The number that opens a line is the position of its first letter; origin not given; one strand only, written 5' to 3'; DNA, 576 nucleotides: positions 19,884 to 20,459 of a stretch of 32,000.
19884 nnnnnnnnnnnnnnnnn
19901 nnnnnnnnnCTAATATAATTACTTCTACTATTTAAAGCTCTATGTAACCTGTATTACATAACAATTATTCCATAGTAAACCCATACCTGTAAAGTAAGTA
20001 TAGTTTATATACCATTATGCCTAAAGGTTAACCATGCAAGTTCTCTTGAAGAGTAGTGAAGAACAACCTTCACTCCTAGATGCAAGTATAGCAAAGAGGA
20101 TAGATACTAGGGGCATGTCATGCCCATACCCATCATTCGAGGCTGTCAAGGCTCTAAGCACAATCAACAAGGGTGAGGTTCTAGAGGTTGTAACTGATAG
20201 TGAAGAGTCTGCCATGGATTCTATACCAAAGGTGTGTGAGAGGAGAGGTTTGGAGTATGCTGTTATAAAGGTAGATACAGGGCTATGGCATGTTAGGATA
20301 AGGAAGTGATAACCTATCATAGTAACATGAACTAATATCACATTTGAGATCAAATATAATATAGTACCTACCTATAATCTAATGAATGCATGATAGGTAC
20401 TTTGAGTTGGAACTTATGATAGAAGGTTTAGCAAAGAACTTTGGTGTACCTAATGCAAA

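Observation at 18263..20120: Tandem ~0.9-kb segmental duplication acting as a cassette: identical flanks and sorting tail, unrelated ectodomains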

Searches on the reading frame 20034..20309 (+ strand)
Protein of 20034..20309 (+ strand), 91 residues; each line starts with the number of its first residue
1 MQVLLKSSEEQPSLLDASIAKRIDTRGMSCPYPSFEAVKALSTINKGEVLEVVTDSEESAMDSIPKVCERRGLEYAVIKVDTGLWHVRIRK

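Call 6: search_protein_families(library=ncbifam, proteins=[window:20034-20309:+], max_evalue=1)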
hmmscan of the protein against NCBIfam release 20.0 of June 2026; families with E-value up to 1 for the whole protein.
window:20034-20309:+ (91 aa): 5 families
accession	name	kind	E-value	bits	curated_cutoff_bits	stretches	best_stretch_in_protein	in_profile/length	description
NF008242.0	PRK11018.1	equivalog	3.9e-12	45.7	79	1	20-81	8-66/78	sulfurtransferase-like selenium metabolism protein YedF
TIGR03527.1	selenium_YedF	equivalog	1.6e-07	31.4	110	1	23-90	1-67/194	sulfurtransferase-like selenium metabolism protein YedF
NF001423.0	PRK00299.1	equivalog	5e-05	23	78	1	18-70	7-58/82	sulfurtransferase TusA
NF041048.1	TusA_like_YeeD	exception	0.00029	20.4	147.5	1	21-75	2-55/72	thiosulfate utilization sulfurtransferase TsuB/YeeD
NF009854.0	PRK13320.1-6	equivalog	0.0021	17.5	414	1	38-79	11-51/243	type III pantothenate kinase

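Call 7: search_protein_families(library=pfam, proteins=[window:20034-20309:+], max_evalue=1)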
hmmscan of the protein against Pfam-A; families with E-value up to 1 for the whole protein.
window:20034-20309:+ (91 aa): 3 families
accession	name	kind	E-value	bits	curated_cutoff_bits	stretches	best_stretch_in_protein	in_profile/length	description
PF01206.22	TusA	-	9.5e-18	64.3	28.6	1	21-91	1-70/70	Sulfurtransferase TusA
PF10006.14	DUF2249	-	0.002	18.4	29.5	1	23-55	2-34/70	Uncharacterized conserved protein (DUF2249)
PF02196.21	RBD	-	0.17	12.3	25.7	1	55-80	17-42/69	Raf-like Ras-binding domain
